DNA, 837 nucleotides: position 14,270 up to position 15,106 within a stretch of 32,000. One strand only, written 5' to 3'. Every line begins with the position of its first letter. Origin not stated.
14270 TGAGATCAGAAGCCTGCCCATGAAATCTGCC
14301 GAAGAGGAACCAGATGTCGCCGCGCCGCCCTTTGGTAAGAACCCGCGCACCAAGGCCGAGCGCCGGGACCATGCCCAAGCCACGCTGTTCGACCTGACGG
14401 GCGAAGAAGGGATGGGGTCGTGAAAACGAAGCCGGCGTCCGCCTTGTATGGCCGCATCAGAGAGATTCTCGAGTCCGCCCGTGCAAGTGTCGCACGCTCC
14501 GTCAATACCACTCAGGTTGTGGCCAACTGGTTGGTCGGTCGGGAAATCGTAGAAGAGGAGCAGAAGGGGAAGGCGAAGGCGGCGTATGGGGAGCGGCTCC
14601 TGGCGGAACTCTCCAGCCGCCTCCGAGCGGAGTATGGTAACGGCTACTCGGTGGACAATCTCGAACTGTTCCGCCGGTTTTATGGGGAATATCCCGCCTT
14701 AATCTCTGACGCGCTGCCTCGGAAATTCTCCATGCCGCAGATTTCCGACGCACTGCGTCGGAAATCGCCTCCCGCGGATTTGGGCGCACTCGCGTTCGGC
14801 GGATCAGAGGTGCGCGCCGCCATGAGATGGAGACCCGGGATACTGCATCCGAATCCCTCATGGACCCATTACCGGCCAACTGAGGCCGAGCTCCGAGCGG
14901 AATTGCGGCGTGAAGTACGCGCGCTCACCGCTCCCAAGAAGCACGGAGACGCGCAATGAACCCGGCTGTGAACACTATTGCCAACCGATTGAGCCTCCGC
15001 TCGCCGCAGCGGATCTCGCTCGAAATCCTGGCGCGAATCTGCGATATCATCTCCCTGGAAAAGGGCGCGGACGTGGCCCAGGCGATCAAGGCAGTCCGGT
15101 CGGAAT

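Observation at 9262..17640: Mosaic type III R-M island with non-R-M genes embedded in one translationally coupled array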

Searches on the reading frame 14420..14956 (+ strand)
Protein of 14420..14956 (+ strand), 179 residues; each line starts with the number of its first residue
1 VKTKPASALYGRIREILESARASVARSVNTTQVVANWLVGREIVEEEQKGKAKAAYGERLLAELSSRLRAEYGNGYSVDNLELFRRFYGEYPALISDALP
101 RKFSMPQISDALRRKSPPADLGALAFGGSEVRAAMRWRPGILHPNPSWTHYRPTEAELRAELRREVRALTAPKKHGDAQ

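Call 5: search_protein_families(library=pfam, proteins=[window:14420-14956:+], max_evalue=0.01)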
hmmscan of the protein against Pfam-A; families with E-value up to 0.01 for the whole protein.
window:14420-14956:+ (179 aa): 1 family
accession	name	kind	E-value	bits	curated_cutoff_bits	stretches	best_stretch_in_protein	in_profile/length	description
PF17761.7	DUF1016_N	-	4e-22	79.2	32.8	1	13-92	2-80/137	DUF1016 N-terminal domain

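Call 6: search_protein_families(library=padloc, proteins=[window:14420-14956:+], max_evalue=0.01)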
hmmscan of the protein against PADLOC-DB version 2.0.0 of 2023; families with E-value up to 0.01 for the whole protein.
window:14420-14956:+ (179 aa): 27 families (the best 25 are shown)
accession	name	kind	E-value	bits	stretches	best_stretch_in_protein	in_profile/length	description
PDLC04797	PDC-S02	-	4.7e-33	111.9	1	6-113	5-110/126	-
PDLC04827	PDC-S02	-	1e-30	105.1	1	6-105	10-107/234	-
PDLC04820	PDC-S02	-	1.5e-30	104.4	1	5-108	25-129/332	-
PDLC04808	PDC-S02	-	6.7e-30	101.6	1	7-107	5-103/111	-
PDLC04807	PDC-S02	-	8.1e-30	102.2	1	5-112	12-120/351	-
PDLC04812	PDC-S02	-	2.4e-29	100.2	1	4-103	6-103/151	-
PDLC04802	PDC-S02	-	6.4e-28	96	1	5-152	8-112/171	-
PDLC04805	PDC-S02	-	2e-22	77.7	1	11-93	22-104/107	-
PDLC04809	PDC-S02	-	1.2e-21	75.1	1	6-93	10-97/156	-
PDLC04830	PDC-S02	-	1.3e-21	75.5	1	8-91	17-100/159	-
PDLC04821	PDC-S02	-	2.1e-15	55.1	1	6-92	10-95/133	-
PDLC04829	PDC-S02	-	3.4e-15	54.3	1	11-80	9-78/92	-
PDLC04818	PDC-S02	-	5.8e-14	49.9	1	8-74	11-77/79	-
PDLC04817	PDC-S02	-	2.8e-13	48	1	7-104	9-106/286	-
PDLC04800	PDC-S02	-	4.2e-13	47.8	1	9-93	14-96/129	-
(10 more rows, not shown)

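Call 35: search_protein_families(library=ncbifam, proteins=[window:14420-14956:+], max_evalue=0.001)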
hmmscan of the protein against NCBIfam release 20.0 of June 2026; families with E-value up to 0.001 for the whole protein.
window:14420-14956:+ (179 aa): 0 families
